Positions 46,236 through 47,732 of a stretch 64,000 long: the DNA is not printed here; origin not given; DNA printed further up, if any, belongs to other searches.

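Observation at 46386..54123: Eight translationally coupled genes: radical SAM/SPASM, a TPR membrane protein with a small peptide (twice), TlpA-like thioredoxin, membrane-anchored phosphoesterase, lipoprotein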

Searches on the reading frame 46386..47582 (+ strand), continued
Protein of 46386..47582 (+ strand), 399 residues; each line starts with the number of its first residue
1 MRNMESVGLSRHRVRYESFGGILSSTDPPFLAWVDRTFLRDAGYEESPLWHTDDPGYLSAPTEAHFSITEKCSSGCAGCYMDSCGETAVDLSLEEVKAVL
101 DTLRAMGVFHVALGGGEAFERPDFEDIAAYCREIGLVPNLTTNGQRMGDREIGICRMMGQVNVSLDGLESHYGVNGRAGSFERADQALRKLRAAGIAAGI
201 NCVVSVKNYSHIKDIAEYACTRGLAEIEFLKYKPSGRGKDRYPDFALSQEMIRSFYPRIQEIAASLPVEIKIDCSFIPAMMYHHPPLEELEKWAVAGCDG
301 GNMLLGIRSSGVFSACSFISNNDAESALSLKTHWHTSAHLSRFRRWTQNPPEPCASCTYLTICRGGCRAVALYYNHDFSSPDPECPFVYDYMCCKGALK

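Call 56: search_protein_families(library=pfam, proteins=[L015:17610-18830:+, L062:16300-18777:+, L057:5804-7150:+, L035:6145-6774:+, L032:5470-5958:+, L032:17281-19440:-, L049:4315-5058:+, L023:7418-8461:+, L083:5858-6676:+, L039:15569-16222:+], max_evalue=0.001)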
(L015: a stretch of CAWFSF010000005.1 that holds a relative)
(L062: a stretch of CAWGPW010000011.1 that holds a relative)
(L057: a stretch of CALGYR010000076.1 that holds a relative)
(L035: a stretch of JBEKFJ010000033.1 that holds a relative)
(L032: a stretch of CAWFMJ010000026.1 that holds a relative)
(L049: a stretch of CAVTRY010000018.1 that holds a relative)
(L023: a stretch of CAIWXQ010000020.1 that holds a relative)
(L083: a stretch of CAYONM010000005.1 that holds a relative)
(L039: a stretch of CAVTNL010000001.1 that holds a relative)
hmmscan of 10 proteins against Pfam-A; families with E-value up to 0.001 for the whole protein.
L015:17610-18830:+ (407 aa): 3 families
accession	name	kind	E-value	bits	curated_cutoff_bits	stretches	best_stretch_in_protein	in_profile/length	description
PF02518.31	HATPase_c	-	9.2e-30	103.8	26.4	1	286-395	2-110/111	Histidine kinase-, DNA gyrase B-, and HSP90-like ATPase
PF00512.31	HisKA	-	2.6e-16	59.9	26.9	1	172-239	2-66/66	His Kinase A (phospho-acceptor) domain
PF00571.33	CBS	-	5.2e-08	33.5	24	1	28-70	11-53/57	CBS domain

L062:16300-18777:+ (826 aa): 2 families
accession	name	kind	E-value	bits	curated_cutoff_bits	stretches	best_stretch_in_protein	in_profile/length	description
PF00593.30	TonB_dep_Rec_b-barrel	-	6.1e-22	79.5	27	1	364-793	30-436/436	TonB dependent receptor-like, beta-barrel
PF07715.20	Plug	-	2.6e-07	31.6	23.9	1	155-254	3-102/107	TonB-dependent Receptor Plug Domain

L057:5804-7150:+ (449 aa): 3 families
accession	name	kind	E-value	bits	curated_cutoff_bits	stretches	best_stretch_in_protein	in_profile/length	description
PF00005.33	ABC_tran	-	1.1e-33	117.2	25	1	247-388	2-136/137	ABC transporter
PF02463.25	SMC_N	-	0.00019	21.3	40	0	360-428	136-206/220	RecF/RecN/SMC N terminal domain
PF13558.12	SbcC_Walker_B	-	0.0009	19.9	27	0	355-404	27-89/90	SbcC/RAD50-like, Walker B motif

L035:6145-6774:+ (210 aa): 0 families

L032:5470-5958:+ (163 aa): 3 families
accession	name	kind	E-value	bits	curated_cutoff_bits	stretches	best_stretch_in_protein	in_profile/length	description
PF00805.28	Pentapeptide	-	8.1e-29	99.2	20.2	2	60-96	1-37/40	Pentapeptide repeats (8 copies)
PF13576.12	Pentapeptide_3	-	2.9e-10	40.7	27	2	72-110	6-47/48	Pentapeptide repeats (9 copies)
PF13599.13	Pentapeptide_4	-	1e-09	38.8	38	1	58-126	9-77/78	Pentapeptide repeat region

L032:17281-19440:- (720 aa): 2 families
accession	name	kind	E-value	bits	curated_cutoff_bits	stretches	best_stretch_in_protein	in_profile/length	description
PF00593.30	TonB_dep_Rec_b-barrel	-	9.8e-16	59.1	27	1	242-675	10-436/436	TonB dependent receptor-like, beta-barrel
PF07715.20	Plug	-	3.4e-10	40.8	23.9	1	79-185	8-106/107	TonB-dependent Receptor Plug Domain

L049:4315-5058:+ (248 aa): 1 family
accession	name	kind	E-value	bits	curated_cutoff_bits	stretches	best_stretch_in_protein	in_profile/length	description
PF03544.19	TonB_C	-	2e-23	83.1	24.6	1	169-247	1-79/79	Gram-negative bacterial TonB protein C-terminal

L023:7418-8461:+ (348 aa): 2 families
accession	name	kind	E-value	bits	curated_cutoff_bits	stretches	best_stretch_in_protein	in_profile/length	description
PF13531.11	SBP_bac_11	-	1.5e-36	126.8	25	1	94-330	4-227/227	Bacterial extracellular solute-binding protein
PF12727.12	PBP_like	-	0.00046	19.8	27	1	170-266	73-165/193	PBP superfamily domain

L083:5858-6676:+ (273 aa): 1 family
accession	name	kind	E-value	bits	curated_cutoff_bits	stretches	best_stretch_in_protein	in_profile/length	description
PF00528.27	BPD_transp_1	-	9.6e-12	45.4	26.4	1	80-268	3-180/184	Binding-protein-dependent transport system inner membrane component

L039:15569-16222:+ (218 aa): 1 family
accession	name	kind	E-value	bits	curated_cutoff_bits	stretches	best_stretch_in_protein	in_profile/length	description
PF01618.21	MotA_ExbB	-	1.7e-25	89.6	22.9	1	79-194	8-126/127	MotA/TolQ/ExbB proton channel family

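Call 66: search_protein_families(library=pfam, proteins=[L003:7676-8467:+, L075:7638-8447:+, L026:7558-8367:+, L014:7634-8443:+, L060:7331-8140:+, L003:7286-7700:+], max_evalue=1)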
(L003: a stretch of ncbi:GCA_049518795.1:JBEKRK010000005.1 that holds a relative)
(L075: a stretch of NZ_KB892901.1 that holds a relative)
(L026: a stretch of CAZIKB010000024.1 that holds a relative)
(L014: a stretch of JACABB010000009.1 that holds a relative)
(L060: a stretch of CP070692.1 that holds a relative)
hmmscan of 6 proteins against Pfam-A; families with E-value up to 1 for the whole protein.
L003:7676-8467:+ (264 aa): 0 families

L075:7638-8447:+ (270 aa): 1 family
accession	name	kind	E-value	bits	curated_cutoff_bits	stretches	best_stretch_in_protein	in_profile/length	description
PF11139.14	SfLAP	-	0.00011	22.1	35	1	40-139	3-97/213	Sap, sulfolipid-1-addressing protein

L026:7558-8367:+ (270 aa): 0 families

L014:7634-8443:+ (270 aa): 0 families

L060:7331-8140:+ (270 aa): 1 family
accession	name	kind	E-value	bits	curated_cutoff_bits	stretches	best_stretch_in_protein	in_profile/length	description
PF20197.3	DUF6560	-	0.019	15.6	27.8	1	210-268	42-100/174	Family of unknown function (DUF6560)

L003:7286-7700:+ (138 aa): 2 families
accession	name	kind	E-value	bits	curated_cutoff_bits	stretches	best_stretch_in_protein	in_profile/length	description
PF13098.12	Thioredoxin_2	-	0.23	12.2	27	1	34-62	5-31/104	Thioredoxin-like domain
PF15544.11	Ntox6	-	0.3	11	25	1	74-114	64-107/279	Bacterial toxin 6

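Call 76: search_protein_families(library=pfam, proteins=[L083:8226-8849:+, L086:11233-11802:+, L086:12525-13637:+, L083:11134-11880:+, L083:12088-20244:+, L057:11236-13251:+, L023:10902-12713:+, L043:6665-9475:+, L043:9665-12871:+], max_evalue=0.001)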
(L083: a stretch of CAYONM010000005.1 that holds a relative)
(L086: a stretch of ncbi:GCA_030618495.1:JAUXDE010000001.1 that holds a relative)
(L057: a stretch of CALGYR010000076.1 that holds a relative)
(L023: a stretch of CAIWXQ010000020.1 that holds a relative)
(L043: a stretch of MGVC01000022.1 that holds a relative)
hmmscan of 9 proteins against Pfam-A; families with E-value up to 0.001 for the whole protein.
L083:8226-8849:+ (208 aa): 4 families
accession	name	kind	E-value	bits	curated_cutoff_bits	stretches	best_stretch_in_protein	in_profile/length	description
PF22741.1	PTP-NADK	-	3.1e-07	30.4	27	1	72-179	27-143/163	DSP-PTPase phosphatase fused to NAD+ Kinase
PF22785.1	Tc-R-P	-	5.6e-06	27.3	27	1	83-161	12-96/106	Polymorphic toxin system, DSP-PTPase phosphatase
PF22784.1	PTP-SAK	-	3.7e-05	24.2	27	1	84-165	21-108/153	Swiss Army Knife protein, DSP-PTPase phosphatase domain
PF00782.25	DSPc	-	8.9e-05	22.8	33.5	1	87-177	11-106/133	Dual specificity phosphatase, catalytic domain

L086:11233-11802:+ (189 aa): 0 families

L086:12525-13637:+ (370 aa): 1 family
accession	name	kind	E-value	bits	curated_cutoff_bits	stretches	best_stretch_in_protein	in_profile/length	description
PF02687.27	FtsX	-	0.00019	21.9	25.5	1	294-364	3-73/120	FtsX-like permease C-terminal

L083:11134-11880:+ (249 aa): 3 families
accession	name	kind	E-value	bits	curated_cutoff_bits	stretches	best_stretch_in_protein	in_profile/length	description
PF13531.11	SBP_bac_11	-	4.7e-42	144.7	25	1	27-247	1-227/227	Bacterial extracellular solute-binding protein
PF12727.12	PBP_like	-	1.3e-05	24.9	27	1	108-191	73-157/193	PBP superfamily domain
PF01547.30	SBP_bac_1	-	0.00061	20.3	26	0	164-238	215-306/307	Bacterial extracellular solute-binding protein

L083:12088-20244:+ (2719 aa): 5 families
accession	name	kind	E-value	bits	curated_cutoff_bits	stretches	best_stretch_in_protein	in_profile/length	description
PF14559.12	TPR_19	-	5.2e-11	43.1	25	2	302-358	2-59/68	Tetratricopeptide repeat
PF12895.13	ANAPC3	-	1.5e-09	38.5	27.2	1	338-388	2-55/82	Anaphase-promoting complex, cyclosome, subunit 3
PF13432.12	TPR_16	-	2.1e-06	28.5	32.7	1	296-352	2-58/65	Tetratricopeptide repeat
PF13428.12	TPR_14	-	7.1e-05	23.6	23.5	1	612-651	4-43/44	Tetratricopeptide repeat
PF03704.23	BTAD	-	0.00061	20.6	22.1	1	595-674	48-127/146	Bacterial transcriptional activator domain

L057:11236-13251:+ (672 aa): 0 families

L023:10902-12713:+ (604 aa): 1 family
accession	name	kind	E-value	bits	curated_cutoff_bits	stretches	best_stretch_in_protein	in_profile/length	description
PF03030.21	H_PPase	-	2.3e-87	294.6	29.7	1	197-602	2-370/645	Inorganic H+ pyrophosphatase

L043:6665-9475:+ (937 aa): 6 families
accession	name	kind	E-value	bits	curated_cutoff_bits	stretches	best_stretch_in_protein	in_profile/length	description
PF15902.12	Sortilin-Vps10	-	4.7e-37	128.3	33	4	566-781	2-199/446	Sortilin, neurotensin receptor 3,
PF06452.16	CBM9_1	-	3.9e-20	73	23.4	1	743-937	1-183/185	Carbohydrate family 9 binding domain-like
PF02012.26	BNR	-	3.3e-19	66.1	27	0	474-484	2-12/12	BNR/Asp-box repeat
PF14870.12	PSII_BNR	-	5.4e-08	32.9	27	0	158-263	39-137/303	Photosynthesis system II assembly factor YCF48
PF15899.11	BNR_6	-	8.5e-07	28.9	27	1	109-122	1-14/14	BNR-Asp box repeat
PF24316.1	Tli3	-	5.5e-05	24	27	0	58-110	75-126/129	T6SS Tli3 immunity protein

L043:9665-12871:+ (1069 aa): 12 families
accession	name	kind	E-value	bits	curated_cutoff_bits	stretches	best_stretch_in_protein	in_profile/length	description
PF13620.12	CarboxypepD_reg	-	3.8e-27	94.9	32.3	3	717-766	1-53/82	Carboxypeptidase regulatory-like domain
PF15902.12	Sortilin-Vps10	-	8.8e-26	91.1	33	3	66-172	3-111/446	Sortilin, neurotensin receptor 3,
PF17210.9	SdrD_B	-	2e-22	80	29.7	3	723-768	17-65/112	SdrD B-like domain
PF13715.12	CarbopepD_reg_2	-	1e-17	64.4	32.2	3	718-766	1-49/88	CarboxypepD_reg-like domain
PF17802.7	SpaA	-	3e-09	37.3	23.1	0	904-957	17-76/91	Prealbumin-like fold domain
PF09430.16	EMC7_beta-sandw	-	9.2e-07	29.5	26.6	0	898-954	2-58/122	ER membrane protein complex subunit 7, beta-sandwich domain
PF02369.22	Big_1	-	1.3e-06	28.8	34.9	0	888-940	18-77/93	Bacterial Ig-like domain (group 1)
PF23193.1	NOMO_3rd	-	5.9e-06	26.8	27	0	920-945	63-88/120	NOMO third transthyretin-like domain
PF13860.13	FlgD_ig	-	1.8e-05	25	27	1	990-1053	9-72/79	FlgD Ig-like domain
PF02012.26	BNR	-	0.00025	21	27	0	106-117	1-12/12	BNR/Asp-box repeat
PF23623.1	GBD_IRG7_N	-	0.00076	20.1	27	0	742-770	53-81/95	IRG7 N-terminal galactose binding domain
PF24025.1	Ig_DR_A0283-like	-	0.00096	19.9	27.1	0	808-852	12-60/102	DR_A0283-like, Ig-like domain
